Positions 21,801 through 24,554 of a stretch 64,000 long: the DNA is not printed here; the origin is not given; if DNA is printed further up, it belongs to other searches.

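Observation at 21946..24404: ECF sigma factor fused to a TM helix and five CarboxypepD_reg-like domains, overlapping the start of a beta-carbonic anhydrase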

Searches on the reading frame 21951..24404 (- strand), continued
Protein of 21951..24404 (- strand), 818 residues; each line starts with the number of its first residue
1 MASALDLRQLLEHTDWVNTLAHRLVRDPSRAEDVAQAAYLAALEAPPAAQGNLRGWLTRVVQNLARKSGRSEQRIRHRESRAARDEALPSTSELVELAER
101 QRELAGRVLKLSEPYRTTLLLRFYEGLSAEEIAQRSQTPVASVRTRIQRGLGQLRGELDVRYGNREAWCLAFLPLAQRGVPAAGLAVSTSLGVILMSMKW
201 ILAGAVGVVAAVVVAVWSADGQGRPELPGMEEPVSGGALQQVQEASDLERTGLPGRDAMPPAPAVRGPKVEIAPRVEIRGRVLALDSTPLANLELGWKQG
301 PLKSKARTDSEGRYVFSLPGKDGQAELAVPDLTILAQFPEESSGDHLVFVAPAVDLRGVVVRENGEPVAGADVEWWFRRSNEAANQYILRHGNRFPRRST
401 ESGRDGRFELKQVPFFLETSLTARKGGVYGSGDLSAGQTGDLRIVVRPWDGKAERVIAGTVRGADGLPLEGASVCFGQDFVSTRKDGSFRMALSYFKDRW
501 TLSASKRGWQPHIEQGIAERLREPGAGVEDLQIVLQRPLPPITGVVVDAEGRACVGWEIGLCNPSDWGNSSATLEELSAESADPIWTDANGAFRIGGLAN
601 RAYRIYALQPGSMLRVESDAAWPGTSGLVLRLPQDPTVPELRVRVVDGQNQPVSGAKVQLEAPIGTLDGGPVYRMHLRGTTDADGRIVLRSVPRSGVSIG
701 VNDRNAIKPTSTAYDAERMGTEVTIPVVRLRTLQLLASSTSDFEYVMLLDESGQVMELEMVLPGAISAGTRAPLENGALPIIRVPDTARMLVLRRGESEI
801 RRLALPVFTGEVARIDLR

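Call 21: find_encoding_contigs(protein=P0001, flank=6000, max_places=6)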
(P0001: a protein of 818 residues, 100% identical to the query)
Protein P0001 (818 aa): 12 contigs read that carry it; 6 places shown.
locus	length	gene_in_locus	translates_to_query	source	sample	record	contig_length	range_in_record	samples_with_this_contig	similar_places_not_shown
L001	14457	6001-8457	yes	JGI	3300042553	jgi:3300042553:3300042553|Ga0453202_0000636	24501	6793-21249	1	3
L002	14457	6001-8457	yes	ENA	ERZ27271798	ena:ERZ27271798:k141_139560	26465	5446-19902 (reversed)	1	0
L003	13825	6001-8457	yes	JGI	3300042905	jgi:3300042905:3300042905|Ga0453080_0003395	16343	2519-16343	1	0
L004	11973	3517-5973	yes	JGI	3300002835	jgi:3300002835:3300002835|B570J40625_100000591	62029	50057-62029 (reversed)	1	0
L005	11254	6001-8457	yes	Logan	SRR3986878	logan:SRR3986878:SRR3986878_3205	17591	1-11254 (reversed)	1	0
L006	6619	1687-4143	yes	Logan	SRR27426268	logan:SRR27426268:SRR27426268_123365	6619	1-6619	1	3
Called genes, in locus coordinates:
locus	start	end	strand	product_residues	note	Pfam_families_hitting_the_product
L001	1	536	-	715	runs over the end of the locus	-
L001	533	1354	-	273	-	-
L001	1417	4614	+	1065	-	PF04851:ResIII, PF00176:SNF2-rel_dom, PF00270:DEAD (weak), PF00271:Helicase_C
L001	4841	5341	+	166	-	PF22148:Fervidolysin_NPro-like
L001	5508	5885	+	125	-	PF00082:Peptidase_S8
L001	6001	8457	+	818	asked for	PF04542:Sigma70_r2, PF08281:Sigma70_r4_2, PF04545:Sigma70_r4 (weak), PF02369:Big_1 (faint), PF13620:CarboxypepD_reg (faint)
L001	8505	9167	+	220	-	PF00484:Pro_CA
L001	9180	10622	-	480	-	PF16217:M64_N, PF09471:Peptidase_M64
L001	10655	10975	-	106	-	PF01906:YbjQ_1, PF23025:YbjQ_2 (weak)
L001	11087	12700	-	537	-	PF00118:Cpn60_TCP1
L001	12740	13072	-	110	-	PF00166:Cpn10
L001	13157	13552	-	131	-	PF00072:Response_reg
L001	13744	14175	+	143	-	-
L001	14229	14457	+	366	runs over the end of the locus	-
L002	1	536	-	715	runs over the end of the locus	-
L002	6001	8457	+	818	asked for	PF04542:Sigma70_r2, PF08281:Sigma70_r4_2, PF04545:Sigma70_r4 (weak), PF02369:Big_1 (faint), PF13620:CarboxypepD_reg (faint)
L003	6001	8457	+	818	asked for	PF04542:Sigma70_r2, PF08281:Sigma70_r4_2, PF04545:Sigma70_r4 (weak), PF02369:Big_1 (faint), PF13620:CarboxypepD_reg (faint)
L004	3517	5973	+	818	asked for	PF04542:Sigma70_r2, PF08281:Sigma70_r4_2, PF04545:Sigma70_r4 (weak), PF02369:Big_1 (faint), PF13620:CarboxypepD_reg (faint)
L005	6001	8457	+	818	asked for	PF04542:Sigma70_r2, PF08281:Sigma70_r4_2, PF04545:Sigma70_r4 (weak), PF02369:Big_1 (faint), PF13620:CarboxypepD_reg (faint)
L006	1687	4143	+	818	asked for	PF04542:Sigma70_r2, PF08281:Sigma70_r4_2, PF04545:Sigma70_r4 (weak), PF02369:Big_1 (faint), PF13620:CarboxypepD_reg (faint)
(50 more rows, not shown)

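Call 22: find_encoding_contigs(protein=P0002, flank=6000, max_places=3)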
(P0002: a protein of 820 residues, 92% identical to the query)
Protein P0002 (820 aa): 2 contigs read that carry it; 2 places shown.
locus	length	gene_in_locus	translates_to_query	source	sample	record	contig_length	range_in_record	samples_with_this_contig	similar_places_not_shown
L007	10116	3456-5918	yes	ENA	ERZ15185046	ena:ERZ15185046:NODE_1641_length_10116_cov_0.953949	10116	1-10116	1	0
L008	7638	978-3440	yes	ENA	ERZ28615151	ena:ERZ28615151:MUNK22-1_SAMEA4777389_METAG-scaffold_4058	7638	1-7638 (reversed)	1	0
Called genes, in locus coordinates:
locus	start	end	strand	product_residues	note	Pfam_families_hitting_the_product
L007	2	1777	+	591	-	?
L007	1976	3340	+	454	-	PF22148:Fervidolysin_NPro-like, PF00082:Peptidase_S8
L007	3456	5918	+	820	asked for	PF04542:Sigma70_r2, PF04545:Sigma70_r4 (weak), PF08281:Sigma70_r4_2, PF02369:Big_1 (faint), PF13620:CarboxypepD_reg (faint), PF13715:CarbopepD_reg_2 (faint)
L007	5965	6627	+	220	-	PF00484:Pro_CA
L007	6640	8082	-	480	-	PF16217:M64_N, PF09471:Peptidase_M64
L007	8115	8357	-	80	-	PF23025:YbjQ_2 (weak), PF01906:YbjQ_1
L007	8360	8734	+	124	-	-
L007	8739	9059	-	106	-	PF01906:YbjQ_1, PF23025:YbjQ_2 (weak)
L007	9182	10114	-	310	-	?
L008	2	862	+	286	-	?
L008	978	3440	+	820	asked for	PF04542:Sigma70_r2, PF04545:Sigma70_r4 (weak), PF08281:Sigma70_r4_2, PF02369:Big_1 (faint), PF13620:CarboxypepD_reg (faint), PF13715:CarbopepD_reg_2 (faint)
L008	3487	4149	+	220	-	PF00484:Pro_CA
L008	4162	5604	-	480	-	PF16217:M64_N, PF09471:Peptidase_M64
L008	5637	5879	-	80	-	PF23025:YbjQ_2 (weak), PF01906:YbjQ_1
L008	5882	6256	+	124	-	-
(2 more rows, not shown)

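Call 27: find_related_loci(query=A2, collection=genome_contigs, flank=6000)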
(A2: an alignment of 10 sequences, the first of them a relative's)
Query A2 (818 aa) in genome_contigs; peptide patterns used: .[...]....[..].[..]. (x = any residue, [..] = any of these).
85 stretches matched a pattern; 80 encode a relative of the query (tblastn E <= 1e-3); 80 distinct loci.
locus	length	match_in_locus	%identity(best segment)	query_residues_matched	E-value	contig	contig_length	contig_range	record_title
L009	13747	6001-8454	55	1-817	0e+0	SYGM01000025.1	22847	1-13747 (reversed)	MAG: Planctomycetia bacterium isolate F1-60-MAGs101 F1-60__c80809, whole genome shotgun sequence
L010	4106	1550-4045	30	9-817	5e-61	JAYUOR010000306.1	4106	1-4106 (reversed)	MAG: Planctomycetota bacterium isolate GL103_UP_concoct_68 GL103_UP_concoct_68_305, whole genome shotgun sequence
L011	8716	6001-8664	31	1-812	2e-60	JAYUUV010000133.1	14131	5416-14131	MAG: Planctomycetota bacterium isolate GL124_DN_concoct_187 GL124_DN_concoct_187_132, whole genome shotgun sequence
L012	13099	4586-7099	28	6-805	4e-55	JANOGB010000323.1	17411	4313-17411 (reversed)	MAG: Planctomycetota bacterium isolate SOY_64_metabat_319 SOY_64_k141_2096600, whole genome shotgun sequence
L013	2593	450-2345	32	16-621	1e-51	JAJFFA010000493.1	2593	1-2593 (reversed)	MAG: Planctomycetota bacterium isolate OFTM79 OFTM79_492, whole genome shotgun sequence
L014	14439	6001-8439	32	9-805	3e-65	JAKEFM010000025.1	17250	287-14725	MAG: Planctomycetota bacterium isolate PMV_2_maxbin.002 PMV_2_maxbin.002.k101_183812, whole genome shotgun sequence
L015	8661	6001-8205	30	9-699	9e-48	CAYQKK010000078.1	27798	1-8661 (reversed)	MAG TPA_asm: uncultured Planctomycetaceae bacterium isolate SRP268394_co1_67 genome assembly, contig: NODE_2872_length_2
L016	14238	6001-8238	30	1-702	5e-53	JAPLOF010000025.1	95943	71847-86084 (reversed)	MAG: Planctomycetota bacterium isolate LacPavin_0920_WC90_MAG_71_14 LacPavin_0920_WC90_scaffold_961038, whole genome sho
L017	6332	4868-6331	34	1-475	3e-45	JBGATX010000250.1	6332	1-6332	MAG: Planctomycetota bacterium isolate MAG_AAO_H10.88 AAOH10-88_opera_contig_27855, whole genome shotgun sequence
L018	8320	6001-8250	30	9-707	3e-45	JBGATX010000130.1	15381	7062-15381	MAG: Planctomycetota bacterium isolate MAG_AAO_H10.88 AAOH10-88_opera_contig_10763, whole genome shotgun sequence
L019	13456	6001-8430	30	9-805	4e-68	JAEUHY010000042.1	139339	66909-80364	MAG: Planctomycetota bacterium isolate new MAG-29 k141_2845433, whole genome shotgun sequence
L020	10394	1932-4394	30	4-805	2e-42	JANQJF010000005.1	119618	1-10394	MAG: Planctomycetota bacterium isolate PL25a_bin.106 k99_1798787, whole genome shotgun sequence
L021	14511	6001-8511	28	6-817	7e-41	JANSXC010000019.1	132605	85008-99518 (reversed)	MAG: bacterium isolate bin.15 k141_668501_length_132605_cov_21.0308, whole genome shotgun sequence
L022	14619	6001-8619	31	2-818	3e-63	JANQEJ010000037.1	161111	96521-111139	MAG: Planctomycetota bacterium isolate PL23a_bin.129 k99_13867, whole genome shotgun sequence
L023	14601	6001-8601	48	9-815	5e-39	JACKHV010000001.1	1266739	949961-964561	MAG: Planctomycetota bacterium isolate HK-STAS-PLAN-27 HK-STAS-PLAN-27_1, whole genome shotgun sequence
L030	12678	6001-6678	42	7-223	8e-36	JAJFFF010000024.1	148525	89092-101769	MAG: Planctomycetota bacterium isolate OFTM272 OFTM272_23, whole genome shotgun sequence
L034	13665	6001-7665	31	7-535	3e-34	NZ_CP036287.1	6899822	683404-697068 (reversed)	Engelhardtia mirabilis strain Pla133 chromosome, complete genome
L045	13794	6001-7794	42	9-715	2e-31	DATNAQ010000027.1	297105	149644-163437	MAG TPA_asm: Polyangia bacterium isolate SMAG_U11165 k141_1828936, whole genome shotgun sequence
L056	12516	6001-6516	43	3-175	1e-28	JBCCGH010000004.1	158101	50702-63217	MAG: Planctomycetota bacterium isolate P01_B01_bin.39 k141_3695571_length_158101_cov_27.6874, whole genome shotgun seque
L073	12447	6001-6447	42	10-158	3e-23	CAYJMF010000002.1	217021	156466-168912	MAG TPA_asm: uncultured Planctomycetota bacterium isolate ERP124720_co1_188 genome assembly, contig: NODE_64_length_2170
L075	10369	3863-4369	38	9-175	4e-25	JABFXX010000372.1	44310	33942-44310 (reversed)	MAG: Kofleriaceae bacterium isolate Bin8.14 NODE_204_length_44310_cov_5.968410, whole genome shotgun sequence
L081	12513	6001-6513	39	10-185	3e-15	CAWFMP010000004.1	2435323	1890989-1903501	MAG: uncultured delta proteobacterium isolate MFD06435.bin.2.192 genome assembly, contig: contig_37184, whole genome sho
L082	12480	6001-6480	46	10-169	3e-31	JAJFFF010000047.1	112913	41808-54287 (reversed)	MAG: Planctomycetota bacterium isolate OFTM272 OFTM272_46, whole genome shotgun sequence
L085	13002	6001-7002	33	10-319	9e-23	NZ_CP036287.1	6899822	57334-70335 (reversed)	Engelhardtia mirabilis strain Pla133 chromosome, complete genome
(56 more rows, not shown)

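Call 43: find_encoding_contigs(protein=P0008, flank=8000, max_places=1)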
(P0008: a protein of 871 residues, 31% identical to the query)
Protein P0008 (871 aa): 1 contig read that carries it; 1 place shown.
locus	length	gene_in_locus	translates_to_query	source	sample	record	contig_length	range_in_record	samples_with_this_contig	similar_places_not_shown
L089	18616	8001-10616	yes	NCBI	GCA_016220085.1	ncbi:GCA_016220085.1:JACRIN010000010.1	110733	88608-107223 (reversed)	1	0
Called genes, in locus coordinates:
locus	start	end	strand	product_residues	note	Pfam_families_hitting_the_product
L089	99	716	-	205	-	PF00665:rve, PF13683:rve_3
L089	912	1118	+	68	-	-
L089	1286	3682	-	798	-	-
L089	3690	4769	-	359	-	PF01547:SBP_bac_1 (weak), PF13416:SBP_bac_8, PF13343:SBP_bac_6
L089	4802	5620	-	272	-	-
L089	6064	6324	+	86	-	PF12728:HTH_17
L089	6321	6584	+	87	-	PF12728:HTH_17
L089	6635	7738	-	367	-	PF02899:Phage_int_SAM_1 (weak), PF00589:Phage_integrase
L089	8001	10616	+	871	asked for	PF04542:Sigma70_r2, PF04545:Sigma70_r4, PF08281:Sigma70_r4_2, PF02369:Big_1 (faint), PF00775:Dioxygenase_C (faint), PF25020:TTR_TEN1-4 (faint), PF20598:DUF6795 (faint), PF13620:CarboxypepD_reg (weak), +1 more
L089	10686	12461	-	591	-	-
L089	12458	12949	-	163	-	PF08281:Sigma70_r4_2, PF04545:Sigma70_r4 (weak)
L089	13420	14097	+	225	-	PF00903:Glyoxalase, PF22659:YycE-like_C (weak)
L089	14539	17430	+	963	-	PF00675:Peptidase_M16, PF05193:Peptidase_M16_C, PF00675:Peptidase_M16, PF05193:Peptidase_M16_C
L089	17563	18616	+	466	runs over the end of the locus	PF16980:CitMHS_2, PF03600:CitMHS (weak)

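Call 44: find_encoding_contigs(protein=P0029, flank=8000, max_places=1)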
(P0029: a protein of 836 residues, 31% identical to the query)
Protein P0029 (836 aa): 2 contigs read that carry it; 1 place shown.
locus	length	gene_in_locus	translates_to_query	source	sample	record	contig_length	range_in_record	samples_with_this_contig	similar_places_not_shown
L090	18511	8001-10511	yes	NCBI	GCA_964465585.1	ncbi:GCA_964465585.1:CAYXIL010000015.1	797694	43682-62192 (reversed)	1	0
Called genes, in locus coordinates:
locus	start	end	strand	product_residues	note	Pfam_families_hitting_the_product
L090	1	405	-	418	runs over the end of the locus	PF01071:GARS_A (faint), PF02655:ATP-grasp_3, PF18603:LAL_C2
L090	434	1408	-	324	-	-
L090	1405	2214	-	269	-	PF02348:CTP_transf_3, PF12804:NTP_transf_3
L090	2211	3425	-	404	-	PF01041:DegT_DnrJ_EryC1, PF01212:Beta_elim_lyase (weak)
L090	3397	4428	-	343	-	PF01073:3Beta_HSD, PF01370:Epimerase, PF02719:Polysacc_synt_2, PF04321:RmlD_sub_bind, PF05368:NmrA (weak), PF07993:NAD_binding_4 (weak), PF13460:NAD_binding_10, PF16363:GDP_Man_Dehyd, +2 more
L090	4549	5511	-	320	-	-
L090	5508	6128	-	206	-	PF04542:Sigma70_r2, PF08281:Sigma70_r4_2, PF04545:Sigma70_r4 (weak)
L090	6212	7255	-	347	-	PF02729:OTCace_N, PF00185:OTCace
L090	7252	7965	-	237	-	PF03483:B3_4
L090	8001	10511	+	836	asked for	PF04542:Sigma70_r2 (weak), PF08281:Sigma70_r4_2, PF13620:CarboxypepD_reg (weak)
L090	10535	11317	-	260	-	PF00903:Glyoxalase (faint), PF22677:Ble-like_N (faint), PF18029:Glyoxalase_6 (weak)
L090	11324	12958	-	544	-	PF04055:Radical_SAM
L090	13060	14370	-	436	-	PF00375:SDF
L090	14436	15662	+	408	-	-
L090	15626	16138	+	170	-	-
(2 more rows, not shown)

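Call 48: predict_structure(alignment_id=A1)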
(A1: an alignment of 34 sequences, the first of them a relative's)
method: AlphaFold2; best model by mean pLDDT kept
length: 818 residues; sequences in the alignment: 34
mean_pLDDT: 81.5   pTM: 0.52
mean pLDDT of the five models: 81.5, 80.9, 79.5, 79.0, 78.6
residues with pLDDT >= 90: 360; 70-90: 291; 50-70: 81; < 50: 86
segments of 3 or more residues with pLDDT < 50: 180-200, 217-272
pLDDT, mean of each block of 10 residues (from residue 1): 71 94 93 95 83 89 91 75 58 81 91 94 89 94 95 93 85 71 36 40 55 53 36 34 33 35 44 69 85 84 83 84 79 81 78 89 89 75 55 65 91 79 82 71 81 81 96 92 94 84 95 92 83 96 97 97 88 90 93 96 96 95 97 95 94 94 88 93 96 95 87 95 93 83 90 89 78 81 88 91 78 82
secondary structure, 60 per line:
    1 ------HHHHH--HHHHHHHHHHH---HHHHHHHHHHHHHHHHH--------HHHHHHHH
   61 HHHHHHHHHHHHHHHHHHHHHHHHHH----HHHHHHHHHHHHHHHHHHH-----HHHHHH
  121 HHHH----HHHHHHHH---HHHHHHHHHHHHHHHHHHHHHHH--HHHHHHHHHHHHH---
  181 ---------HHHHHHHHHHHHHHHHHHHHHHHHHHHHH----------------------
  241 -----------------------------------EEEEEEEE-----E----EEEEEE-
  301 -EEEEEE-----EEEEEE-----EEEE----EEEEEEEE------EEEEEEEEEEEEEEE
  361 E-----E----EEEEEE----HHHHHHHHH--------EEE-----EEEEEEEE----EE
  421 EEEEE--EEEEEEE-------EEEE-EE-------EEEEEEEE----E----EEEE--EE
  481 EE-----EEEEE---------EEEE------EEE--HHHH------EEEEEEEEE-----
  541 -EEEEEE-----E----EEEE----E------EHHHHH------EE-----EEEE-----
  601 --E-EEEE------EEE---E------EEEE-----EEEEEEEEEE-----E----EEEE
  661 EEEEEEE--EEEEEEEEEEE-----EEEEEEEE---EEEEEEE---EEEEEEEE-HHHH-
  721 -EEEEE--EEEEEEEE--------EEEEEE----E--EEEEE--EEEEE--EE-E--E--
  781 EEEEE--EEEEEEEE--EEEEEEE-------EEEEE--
elements in order (helices of 4 or more, strands of 3 or more residues): H7-11 H14-24 H28-44 H53-86 H91-109 H115-124 H129-136 H140-162 H165-177 H190-218 E276-283 E294-299 E302-307 E313-318 E324-327 E332-339 E346-361 E372-377 H382-390 E399-401 E407-414 E419-425 E428-434 E442-445 E456-463 E473-476 E479-482 E488-492 E502-505 E512-514 H517-520 E527-535 E542-547 E558-561 H574-578 E592-595 E605-608 E615-617 E628-631 E637-646 E657-667 E670-680 E686-693 E697-703 E707-714 H716-719 E722-726 E729-736 E745-750 E758-762 E765-769 E781-785 E788-795 E798-804 E812-816
